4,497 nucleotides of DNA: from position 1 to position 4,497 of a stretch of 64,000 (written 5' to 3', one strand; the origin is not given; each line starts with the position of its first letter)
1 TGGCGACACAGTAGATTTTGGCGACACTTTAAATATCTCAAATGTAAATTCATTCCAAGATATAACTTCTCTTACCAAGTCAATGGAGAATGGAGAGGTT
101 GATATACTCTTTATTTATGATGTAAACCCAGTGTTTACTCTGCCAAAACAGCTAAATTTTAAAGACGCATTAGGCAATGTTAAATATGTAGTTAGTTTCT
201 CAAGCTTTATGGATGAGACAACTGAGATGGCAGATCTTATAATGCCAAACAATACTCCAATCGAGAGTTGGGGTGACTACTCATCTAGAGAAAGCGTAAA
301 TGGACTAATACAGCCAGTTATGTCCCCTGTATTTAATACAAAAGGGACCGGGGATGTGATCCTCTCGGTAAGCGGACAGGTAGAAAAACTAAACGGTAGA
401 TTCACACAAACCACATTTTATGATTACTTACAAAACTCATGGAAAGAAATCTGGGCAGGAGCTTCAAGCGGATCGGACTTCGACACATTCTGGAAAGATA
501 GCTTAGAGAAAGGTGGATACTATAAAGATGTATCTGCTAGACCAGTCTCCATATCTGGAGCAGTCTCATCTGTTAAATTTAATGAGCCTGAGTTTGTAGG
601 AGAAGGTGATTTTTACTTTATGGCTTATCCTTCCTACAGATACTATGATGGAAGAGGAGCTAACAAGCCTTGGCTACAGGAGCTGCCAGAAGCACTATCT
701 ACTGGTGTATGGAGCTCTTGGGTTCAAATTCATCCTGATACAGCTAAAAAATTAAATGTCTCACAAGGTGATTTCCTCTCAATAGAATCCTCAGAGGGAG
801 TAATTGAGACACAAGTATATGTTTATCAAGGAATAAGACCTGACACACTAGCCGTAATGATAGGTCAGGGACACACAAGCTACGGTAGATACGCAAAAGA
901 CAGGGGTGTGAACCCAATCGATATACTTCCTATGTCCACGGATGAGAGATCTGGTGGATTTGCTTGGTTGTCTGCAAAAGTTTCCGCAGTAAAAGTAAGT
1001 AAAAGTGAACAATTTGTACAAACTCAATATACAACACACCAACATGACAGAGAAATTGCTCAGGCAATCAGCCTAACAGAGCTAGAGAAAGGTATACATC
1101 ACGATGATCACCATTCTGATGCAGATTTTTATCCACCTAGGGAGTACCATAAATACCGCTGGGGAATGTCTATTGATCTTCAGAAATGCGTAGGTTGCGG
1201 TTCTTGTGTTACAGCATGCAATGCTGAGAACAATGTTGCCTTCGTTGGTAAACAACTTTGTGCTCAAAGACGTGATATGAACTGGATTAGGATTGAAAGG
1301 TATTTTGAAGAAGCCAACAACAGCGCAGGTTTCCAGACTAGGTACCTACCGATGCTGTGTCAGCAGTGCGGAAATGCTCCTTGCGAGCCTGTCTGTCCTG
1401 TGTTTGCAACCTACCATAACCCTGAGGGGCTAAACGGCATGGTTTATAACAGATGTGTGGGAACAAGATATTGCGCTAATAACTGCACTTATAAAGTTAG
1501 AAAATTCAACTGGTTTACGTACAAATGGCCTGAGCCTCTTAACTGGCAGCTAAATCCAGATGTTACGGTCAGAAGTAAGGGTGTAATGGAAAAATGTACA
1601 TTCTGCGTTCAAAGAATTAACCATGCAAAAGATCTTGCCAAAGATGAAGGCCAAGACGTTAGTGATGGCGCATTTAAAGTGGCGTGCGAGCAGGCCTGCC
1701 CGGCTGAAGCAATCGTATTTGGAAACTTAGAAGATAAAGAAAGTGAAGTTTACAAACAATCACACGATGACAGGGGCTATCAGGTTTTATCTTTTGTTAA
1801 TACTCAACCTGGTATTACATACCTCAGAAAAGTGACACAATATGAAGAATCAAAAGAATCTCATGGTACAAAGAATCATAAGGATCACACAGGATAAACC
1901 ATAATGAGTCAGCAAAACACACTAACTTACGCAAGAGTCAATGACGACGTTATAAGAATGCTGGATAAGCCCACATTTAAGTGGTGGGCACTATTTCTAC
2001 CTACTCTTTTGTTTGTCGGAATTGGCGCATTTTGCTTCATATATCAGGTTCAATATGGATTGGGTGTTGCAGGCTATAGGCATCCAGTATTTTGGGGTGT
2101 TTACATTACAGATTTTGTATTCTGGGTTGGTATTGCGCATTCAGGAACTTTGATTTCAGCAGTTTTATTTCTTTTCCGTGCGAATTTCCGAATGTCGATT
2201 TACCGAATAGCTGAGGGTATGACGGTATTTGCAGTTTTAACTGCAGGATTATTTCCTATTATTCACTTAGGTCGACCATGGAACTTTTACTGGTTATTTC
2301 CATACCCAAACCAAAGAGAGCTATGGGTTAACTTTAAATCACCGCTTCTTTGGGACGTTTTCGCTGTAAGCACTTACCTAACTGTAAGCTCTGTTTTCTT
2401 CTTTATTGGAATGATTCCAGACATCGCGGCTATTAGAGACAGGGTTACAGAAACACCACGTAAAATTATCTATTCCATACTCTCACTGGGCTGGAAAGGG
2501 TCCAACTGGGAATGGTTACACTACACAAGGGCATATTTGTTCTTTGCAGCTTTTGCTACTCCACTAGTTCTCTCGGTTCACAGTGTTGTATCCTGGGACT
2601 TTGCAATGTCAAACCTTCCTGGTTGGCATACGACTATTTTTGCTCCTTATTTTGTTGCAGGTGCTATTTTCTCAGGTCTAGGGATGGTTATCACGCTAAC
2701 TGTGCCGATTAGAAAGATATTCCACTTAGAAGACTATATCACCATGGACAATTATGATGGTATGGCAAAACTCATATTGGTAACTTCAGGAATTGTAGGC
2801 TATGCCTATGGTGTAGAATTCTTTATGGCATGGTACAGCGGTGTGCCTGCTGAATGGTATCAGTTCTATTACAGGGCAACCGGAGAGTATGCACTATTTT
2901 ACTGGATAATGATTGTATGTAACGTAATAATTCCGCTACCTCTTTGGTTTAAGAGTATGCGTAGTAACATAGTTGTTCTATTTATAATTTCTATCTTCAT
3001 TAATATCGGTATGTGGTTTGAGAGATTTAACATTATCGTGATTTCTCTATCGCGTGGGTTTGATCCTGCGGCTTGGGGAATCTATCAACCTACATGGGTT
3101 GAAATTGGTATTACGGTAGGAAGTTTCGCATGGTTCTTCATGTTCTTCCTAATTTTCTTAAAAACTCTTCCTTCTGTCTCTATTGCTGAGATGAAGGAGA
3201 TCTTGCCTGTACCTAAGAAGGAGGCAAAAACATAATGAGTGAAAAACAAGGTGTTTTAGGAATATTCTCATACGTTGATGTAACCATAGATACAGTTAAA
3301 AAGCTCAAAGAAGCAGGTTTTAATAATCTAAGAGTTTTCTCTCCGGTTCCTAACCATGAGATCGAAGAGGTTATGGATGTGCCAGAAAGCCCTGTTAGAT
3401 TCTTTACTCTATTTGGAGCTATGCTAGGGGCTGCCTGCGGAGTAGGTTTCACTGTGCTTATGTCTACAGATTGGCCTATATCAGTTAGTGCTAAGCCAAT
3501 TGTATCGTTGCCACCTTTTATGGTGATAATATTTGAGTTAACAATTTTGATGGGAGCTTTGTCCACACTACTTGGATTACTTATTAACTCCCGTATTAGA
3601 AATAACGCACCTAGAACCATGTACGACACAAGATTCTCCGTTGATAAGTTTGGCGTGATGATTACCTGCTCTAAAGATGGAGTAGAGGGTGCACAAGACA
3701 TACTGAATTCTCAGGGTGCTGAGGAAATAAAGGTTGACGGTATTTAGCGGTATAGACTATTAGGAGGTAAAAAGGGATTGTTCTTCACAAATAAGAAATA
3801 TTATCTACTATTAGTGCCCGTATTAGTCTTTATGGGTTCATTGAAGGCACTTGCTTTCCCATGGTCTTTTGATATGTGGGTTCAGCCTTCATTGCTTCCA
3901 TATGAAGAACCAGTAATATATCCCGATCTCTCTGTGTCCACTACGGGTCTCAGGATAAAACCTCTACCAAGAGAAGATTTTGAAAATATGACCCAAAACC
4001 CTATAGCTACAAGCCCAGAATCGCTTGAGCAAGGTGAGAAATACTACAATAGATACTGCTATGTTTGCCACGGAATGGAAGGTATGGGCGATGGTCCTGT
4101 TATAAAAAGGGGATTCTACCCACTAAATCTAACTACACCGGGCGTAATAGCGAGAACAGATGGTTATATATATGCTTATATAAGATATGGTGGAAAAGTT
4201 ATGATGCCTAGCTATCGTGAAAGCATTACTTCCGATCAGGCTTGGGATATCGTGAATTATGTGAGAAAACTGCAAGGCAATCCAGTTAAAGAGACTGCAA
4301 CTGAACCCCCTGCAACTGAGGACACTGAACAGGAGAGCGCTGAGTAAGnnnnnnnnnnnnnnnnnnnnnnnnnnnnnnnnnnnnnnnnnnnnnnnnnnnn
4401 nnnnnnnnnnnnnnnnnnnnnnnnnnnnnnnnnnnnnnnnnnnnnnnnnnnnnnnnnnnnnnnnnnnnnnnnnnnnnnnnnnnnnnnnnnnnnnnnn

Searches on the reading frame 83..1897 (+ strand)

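Call 4: search_protein_families(library=pfam, proteins=[window:83-1897:+], max_evalue=0.01)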
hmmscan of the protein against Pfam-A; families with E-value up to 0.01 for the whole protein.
window:83-1897:+ (604 aa): 11 families
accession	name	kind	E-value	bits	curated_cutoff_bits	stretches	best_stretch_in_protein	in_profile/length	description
PF12838.12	Fer4_7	-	3.2e-11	44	27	1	368-440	1-50/52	4Fe-4S dicluster domain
PF01568.27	Molydop_binding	-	1.2e-09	38.6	26.8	1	211-277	28-90/110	Molydopterin dinucleotide binding domain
PF00384.28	Molybdopterin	-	1.8e-07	31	24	1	3-92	256-346/353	Molybdopterin oxidoreductase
PF12797.12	Fer4_2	-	3.1e-06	27.2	24.5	1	360-381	1-22/22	4Fe-4S binding domain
PF13183.11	Fer4_8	-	5.2e-06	27.3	27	1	366-440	2-66/68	4Fe-4S dicluster domain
PF13187.11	Fer4_9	-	1.5e-05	25.4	27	1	368-440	1-49/52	4Fe-4S dicluster domain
PF25160.1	LdpA_Fe-S-bd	-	1.8e-05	24.8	27.6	0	365-381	24-40/49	LdpA Fe-S cluster-binding domain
PF13247.11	Fer4_11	-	2.3e-05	24.9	26.2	1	419-481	3-67/100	4Fe-4S dicluster domain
PF00037.32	Fer4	-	0.00076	19.6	21.1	1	363-379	2-18/24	4Fe-4S binding domain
PF12837.12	Fer4_6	-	0.00083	19.6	25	1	363-380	3-20/24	4Fe-4S binding domain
PF17179.9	Fer4_22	-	0.0077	17.5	27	1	340-381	51-93/95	4Fe-4S dicluster domain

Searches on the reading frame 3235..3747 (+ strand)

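Call 4: search_protein_families(library=pfam, proteins=[window:3235-3747:+], max_evalue=0.01)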
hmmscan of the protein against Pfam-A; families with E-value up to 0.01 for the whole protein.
window:3235-3747:+ (170 aa): 1 family
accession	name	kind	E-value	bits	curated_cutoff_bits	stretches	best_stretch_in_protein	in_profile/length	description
PF11821.13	ActD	-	2.7e-43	148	25.7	1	6-166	2-169/170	Alternative complex III, ActD subunit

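Call 7: search_protein_families(library=ncbifam, proteins=[window:3235-3747:+], max_evalue=1)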
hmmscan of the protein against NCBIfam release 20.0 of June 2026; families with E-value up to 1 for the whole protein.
window:3235-3747:+ (170 aa): 2 families
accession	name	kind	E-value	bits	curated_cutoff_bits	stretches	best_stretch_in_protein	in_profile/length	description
TIGR04182.1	glyco_TIGR04182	equivalog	0.0073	15.7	325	1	51-113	221-282/293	S-layer glycoprotein N-glycosyltransferase AglJ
NF001277.0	PRK00235.1-3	equivalog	0.1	12.2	273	1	37-86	19-66/255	adenosylcobinamide-GDP ribazoletransferase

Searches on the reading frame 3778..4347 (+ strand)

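Call 4: search_protein_families(library=pfam, proteins=[window:3778-4347:+], max_evalue=0.01)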
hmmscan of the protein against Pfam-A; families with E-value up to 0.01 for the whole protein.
window:3778-4347:+ (189 aa): 2 families
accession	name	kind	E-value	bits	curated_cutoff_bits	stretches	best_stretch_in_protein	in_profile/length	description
PF13442.11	Cytochrome_CBB3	-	1.1e-10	42.1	27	1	83-162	3-68/68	Cytochrome C oxidase, cbb3-type, subunit III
PF00034.26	Cytochrom_C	-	1.3e-08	36.4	21.3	1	84-165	2-89/90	Cytochrome c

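Call 7: search_protein_families(library=ncbifam, proteins=[window:3778-4347:+], max_evalue=1)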
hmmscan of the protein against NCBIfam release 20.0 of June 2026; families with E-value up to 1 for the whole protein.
window:3778-4347:+ (189 aa): 11 families
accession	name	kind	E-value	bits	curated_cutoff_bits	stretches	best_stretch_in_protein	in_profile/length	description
NF011054.0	PRK14486.1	equivalog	1.2e-09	38.1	447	1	67-166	199-291/294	putative bifunctional cbb3-type cytochrome c oxidase subunit II/cytochrome c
TIGR03872.1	cytochrome_MoxG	equivalog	5.5e-08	33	147.8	1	66-172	27-128/133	cytochrome c(L), periplasmic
NF050122.1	bc1_QcrC_actin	exception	1.9e-07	30.7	200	2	84-169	137-215/253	cytochrome bc1 complex diheme cytochrome c subunit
TIGR04494.1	c550_PedF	equivalog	2.6e-07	30.6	122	1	63-163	30-128/133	cytochrome c-550 PedF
TIGR00782.1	ccoP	equivalog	0.00012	21.5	179.95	1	67-167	92-194/285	cytochrome-c oxidase, cbb3-type subunit III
NF033864.1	cytochrome579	equivalog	0.00028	20.7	280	1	79-166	45-140/179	cytochrome 579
TIGR02603.1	CxxCH_TIGR02603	domain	0.0036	17.3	68.15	1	83-104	3-24/134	putative heme-binding domain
NF045930.1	Cytc6PetJCyano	equivalog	0.011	15.7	135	1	82-163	27-103/110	cytochrome c6 PetJ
TIGR03874.1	4cys_cytochr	equivalog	0.13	12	161.75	1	86-105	36-55/143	c-type cytochrome, methanol metabolism-related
TIGR00847.1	ccoS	equivalog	0.15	11.7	28.35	1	11-30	6-25/51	cbb3-type cytochrome oxidase assembly protein CcoS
NF045773.1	cytochro_C550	exception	0.16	11.9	125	1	78-107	44-74/118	cytochrome c550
